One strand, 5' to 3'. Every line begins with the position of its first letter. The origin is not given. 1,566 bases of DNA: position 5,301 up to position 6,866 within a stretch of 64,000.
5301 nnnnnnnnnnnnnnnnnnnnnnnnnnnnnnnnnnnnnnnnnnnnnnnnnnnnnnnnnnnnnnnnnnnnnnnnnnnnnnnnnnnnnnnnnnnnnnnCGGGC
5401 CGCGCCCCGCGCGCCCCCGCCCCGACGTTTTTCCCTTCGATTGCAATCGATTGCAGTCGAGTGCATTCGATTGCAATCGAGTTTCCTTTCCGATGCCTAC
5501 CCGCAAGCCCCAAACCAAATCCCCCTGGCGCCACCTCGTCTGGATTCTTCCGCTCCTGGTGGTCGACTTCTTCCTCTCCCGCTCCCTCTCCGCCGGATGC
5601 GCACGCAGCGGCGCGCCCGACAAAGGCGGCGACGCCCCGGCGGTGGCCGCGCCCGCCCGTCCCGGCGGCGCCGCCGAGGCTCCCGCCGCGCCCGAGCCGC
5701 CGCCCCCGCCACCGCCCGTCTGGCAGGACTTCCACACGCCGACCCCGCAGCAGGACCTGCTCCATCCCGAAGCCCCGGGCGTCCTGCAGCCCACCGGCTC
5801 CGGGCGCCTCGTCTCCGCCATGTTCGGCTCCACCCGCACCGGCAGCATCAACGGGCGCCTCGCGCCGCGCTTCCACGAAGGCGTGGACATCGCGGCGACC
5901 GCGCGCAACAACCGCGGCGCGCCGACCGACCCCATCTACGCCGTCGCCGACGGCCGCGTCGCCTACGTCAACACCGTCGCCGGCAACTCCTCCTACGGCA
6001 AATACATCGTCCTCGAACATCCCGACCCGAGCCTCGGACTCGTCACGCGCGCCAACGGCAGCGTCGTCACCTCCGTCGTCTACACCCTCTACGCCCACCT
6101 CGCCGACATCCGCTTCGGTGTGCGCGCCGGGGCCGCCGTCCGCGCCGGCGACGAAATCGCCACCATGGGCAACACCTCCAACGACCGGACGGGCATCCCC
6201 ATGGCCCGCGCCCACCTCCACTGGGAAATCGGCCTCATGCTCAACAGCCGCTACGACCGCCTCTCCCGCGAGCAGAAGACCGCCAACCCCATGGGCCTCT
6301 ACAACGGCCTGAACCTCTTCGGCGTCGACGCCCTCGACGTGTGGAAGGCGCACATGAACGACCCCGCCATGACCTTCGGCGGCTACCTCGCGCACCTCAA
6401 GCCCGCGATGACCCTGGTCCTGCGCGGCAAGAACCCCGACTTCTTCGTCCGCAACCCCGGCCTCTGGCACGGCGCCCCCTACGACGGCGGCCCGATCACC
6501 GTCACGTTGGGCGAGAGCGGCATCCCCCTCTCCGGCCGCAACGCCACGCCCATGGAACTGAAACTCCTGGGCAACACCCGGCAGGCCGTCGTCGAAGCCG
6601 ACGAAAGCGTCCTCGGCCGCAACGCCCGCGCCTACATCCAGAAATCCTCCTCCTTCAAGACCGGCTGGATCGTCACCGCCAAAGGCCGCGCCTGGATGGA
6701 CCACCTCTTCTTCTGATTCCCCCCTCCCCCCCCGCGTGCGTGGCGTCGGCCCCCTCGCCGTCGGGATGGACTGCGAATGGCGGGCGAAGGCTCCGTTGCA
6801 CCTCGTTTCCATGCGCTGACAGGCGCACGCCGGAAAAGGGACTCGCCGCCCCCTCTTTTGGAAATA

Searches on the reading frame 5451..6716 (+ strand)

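Call 9: search_protein_families(library=pfam, proteins=[window:5451-6716:+], max_evalue=0.0001)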
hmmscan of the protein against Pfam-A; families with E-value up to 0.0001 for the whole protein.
window:5451-6716:+ (421 aa): 1 family
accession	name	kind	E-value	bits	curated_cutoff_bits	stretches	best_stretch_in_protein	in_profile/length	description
PF01551.29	Peptidase_M23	-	1.2e-16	61.1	28.7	1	140-260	1-87/96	Peptidase family M23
